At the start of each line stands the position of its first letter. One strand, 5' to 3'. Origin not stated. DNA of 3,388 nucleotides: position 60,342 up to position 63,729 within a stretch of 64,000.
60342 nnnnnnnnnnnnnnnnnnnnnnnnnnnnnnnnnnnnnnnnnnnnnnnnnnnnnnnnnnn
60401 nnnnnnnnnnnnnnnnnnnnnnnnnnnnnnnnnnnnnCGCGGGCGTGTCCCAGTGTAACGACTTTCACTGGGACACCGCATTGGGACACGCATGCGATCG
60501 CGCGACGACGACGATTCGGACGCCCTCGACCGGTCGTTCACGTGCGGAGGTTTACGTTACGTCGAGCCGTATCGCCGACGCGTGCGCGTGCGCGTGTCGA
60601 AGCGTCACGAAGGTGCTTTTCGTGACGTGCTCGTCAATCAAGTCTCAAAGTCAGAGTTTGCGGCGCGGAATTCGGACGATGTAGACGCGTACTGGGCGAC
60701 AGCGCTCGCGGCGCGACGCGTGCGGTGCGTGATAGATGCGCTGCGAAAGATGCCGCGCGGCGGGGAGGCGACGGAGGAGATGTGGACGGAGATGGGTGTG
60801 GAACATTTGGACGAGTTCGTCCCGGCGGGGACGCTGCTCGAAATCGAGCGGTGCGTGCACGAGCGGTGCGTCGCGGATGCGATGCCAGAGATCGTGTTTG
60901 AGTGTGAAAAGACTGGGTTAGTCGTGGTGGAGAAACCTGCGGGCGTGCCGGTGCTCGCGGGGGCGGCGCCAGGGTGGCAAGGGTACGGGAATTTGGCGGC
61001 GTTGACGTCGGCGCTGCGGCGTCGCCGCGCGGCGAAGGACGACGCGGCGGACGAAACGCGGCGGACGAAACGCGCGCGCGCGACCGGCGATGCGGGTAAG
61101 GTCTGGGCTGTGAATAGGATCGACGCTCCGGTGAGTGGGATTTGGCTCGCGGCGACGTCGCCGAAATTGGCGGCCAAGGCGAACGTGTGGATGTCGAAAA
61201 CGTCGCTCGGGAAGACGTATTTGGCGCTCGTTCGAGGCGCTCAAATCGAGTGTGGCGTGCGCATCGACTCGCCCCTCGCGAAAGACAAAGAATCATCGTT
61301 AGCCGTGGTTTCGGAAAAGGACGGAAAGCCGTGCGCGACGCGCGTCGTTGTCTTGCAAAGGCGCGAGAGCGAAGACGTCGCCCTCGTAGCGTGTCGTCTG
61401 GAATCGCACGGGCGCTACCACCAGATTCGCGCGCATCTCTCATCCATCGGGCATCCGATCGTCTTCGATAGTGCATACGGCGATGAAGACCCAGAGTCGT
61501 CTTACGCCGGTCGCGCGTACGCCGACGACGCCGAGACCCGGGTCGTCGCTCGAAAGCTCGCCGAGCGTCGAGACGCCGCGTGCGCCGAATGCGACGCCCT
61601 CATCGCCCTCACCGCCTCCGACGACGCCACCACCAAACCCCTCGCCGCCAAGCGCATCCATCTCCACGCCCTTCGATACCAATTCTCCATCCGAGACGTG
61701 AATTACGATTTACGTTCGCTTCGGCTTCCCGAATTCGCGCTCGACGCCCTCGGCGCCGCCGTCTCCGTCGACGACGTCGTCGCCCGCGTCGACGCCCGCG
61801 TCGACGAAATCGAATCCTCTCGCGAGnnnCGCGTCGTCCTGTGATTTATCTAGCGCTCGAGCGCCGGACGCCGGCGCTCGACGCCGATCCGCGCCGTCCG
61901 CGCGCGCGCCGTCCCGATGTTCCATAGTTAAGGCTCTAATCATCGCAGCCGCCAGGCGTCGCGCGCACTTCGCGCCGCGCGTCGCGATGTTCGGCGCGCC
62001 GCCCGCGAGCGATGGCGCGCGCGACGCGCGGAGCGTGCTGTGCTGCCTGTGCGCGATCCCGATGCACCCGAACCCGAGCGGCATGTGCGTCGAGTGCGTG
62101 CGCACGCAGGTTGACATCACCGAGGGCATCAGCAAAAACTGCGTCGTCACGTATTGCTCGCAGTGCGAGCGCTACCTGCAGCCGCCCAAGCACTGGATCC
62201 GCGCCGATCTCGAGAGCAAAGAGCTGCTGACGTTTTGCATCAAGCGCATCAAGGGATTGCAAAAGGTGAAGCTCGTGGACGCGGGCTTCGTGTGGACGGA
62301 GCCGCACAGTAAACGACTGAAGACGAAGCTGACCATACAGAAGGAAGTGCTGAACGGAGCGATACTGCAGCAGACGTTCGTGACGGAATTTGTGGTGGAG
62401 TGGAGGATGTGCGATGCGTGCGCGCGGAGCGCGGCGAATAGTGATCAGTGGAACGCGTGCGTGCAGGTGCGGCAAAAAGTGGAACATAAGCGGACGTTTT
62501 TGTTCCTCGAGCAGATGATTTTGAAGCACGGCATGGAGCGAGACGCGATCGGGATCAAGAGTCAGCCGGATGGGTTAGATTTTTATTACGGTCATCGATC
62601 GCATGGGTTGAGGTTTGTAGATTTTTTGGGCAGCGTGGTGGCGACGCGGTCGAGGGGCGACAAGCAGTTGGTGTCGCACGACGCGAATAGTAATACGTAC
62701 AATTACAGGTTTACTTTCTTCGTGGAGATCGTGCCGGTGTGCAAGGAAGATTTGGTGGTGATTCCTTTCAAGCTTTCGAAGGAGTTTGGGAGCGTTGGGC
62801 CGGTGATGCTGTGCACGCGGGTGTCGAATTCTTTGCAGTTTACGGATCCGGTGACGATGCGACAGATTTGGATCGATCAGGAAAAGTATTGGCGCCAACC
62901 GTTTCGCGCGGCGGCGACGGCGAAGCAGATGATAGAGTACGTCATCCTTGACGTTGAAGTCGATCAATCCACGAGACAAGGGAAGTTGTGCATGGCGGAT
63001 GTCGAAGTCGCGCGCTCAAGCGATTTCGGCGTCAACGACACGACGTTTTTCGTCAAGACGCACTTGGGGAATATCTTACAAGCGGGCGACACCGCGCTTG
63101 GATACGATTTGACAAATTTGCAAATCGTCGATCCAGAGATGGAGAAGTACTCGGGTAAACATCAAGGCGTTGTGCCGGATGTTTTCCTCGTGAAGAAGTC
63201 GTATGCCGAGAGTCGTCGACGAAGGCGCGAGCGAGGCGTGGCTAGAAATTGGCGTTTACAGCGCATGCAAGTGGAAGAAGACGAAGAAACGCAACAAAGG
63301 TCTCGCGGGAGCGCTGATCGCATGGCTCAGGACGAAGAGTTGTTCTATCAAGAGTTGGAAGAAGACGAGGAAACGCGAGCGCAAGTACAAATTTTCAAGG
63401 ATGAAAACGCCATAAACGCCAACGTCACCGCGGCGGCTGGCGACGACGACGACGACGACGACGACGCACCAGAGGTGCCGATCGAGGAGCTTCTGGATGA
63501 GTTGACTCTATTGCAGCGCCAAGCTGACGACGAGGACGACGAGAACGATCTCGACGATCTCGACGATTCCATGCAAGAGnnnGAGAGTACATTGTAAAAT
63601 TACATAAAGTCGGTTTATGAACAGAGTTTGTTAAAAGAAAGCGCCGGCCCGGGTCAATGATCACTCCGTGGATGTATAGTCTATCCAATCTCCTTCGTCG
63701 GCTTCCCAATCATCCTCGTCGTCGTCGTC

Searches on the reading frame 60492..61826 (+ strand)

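Call 27: search_protein_families(library=pfam, proteins=[window:60492-61826:+], max_evalue=0.001)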
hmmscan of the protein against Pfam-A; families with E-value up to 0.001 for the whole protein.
window:60492-61826:+ (445 aa): 1 family
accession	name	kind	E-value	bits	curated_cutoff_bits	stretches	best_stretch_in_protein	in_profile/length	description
PF00849.27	PseudoU_synth_2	-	2.1e-21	77.2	26.8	1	143-318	2-152/152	RNA pseudouridylate synthase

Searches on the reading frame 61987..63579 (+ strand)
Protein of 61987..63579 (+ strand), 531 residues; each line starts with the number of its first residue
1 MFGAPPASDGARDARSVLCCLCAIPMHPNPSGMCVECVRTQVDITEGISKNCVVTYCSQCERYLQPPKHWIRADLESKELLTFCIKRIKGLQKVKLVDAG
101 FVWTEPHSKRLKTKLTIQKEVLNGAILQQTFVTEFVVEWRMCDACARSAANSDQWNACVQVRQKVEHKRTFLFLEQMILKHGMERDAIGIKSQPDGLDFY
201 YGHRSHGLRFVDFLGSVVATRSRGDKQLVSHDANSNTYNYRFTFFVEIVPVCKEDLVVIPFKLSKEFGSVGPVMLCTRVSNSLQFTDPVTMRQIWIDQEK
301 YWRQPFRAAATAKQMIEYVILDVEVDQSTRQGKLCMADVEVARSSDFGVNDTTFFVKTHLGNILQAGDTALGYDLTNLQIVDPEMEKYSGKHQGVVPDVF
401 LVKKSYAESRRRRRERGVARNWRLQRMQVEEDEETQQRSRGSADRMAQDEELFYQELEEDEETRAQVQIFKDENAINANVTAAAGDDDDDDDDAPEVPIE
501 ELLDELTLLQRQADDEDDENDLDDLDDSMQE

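Call 27: search_protein_families(library=pfam, proteins=[window:61987-63579:+], max_evalue=0.001)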
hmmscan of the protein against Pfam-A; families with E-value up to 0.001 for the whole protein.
window:61987-63579:+ (531 aa): 3 families
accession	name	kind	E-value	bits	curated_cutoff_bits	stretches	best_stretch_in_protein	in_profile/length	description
PF04981.18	NMD3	-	1e-77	261.4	24.9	1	19-248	1-243/243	NMD3 family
PF21192.3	NMD3_OB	-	9.9e-31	106.4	27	1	315-404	1-86/86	NMD3 OB-fold domain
PF21193.3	NMD_SH3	-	9.7e-16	58.2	27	1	251-293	1-43/49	NMD3 SH3 domain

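Call 28: find_encoding_contigs(protein=window:61987-63579:+, flank=1000, max_places=4)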
Protein window:61987-63579:+ (531 aa): 25 contigs read that carry it; 4 places shown.
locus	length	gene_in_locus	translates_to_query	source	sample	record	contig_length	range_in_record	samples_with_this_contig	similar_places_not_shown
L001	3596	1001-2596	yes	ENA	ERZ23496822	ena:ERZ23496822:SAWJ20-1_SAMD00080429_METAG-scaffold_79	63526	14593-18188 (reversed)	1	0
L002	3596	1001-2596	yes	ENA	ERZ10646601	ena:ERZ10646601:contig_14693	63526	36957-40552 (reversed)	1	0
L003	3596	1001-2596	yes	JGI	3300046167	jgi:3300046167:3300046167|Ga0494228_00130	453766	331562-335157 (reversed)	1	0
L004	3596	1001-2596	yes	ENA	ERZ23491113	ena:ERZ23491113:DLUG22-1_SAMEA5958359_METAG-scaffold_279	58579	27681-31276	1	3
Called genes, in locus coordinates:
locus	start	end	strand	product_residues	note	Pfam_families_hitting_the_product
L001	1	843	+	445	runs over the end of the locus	PF00849:PseudoU_synth_2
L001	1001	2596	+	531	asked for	PF04981:NMD3, PF21193:NMD_SH3, PF21192:OB_NMD3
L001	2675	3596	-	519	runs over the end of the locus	-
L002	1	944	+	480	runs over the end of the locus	PF00849:PseudoU_synth_2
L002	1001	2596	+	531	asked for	PF04981:NMD3, PF21193:NMD_SH3, PF21192:OB_NMD3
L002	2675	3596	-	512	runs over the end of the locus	-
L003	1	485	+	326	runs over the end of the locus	PF00849:PseudoU_synth_2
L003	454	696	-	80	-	-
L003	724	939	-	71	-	-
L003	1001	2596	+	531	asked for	PF04981:NMD3, PF21193:NMD_SH3, PF21192:OB_NMD3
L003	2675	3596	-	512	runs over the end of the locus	-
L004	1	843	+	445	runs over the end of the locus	PF00849:PseudoU_synth_2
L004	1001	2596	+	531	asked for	PF04981:NMD3, PF21193:NMD_SH3, PF21192:OB_NMD3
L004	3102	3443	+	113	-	-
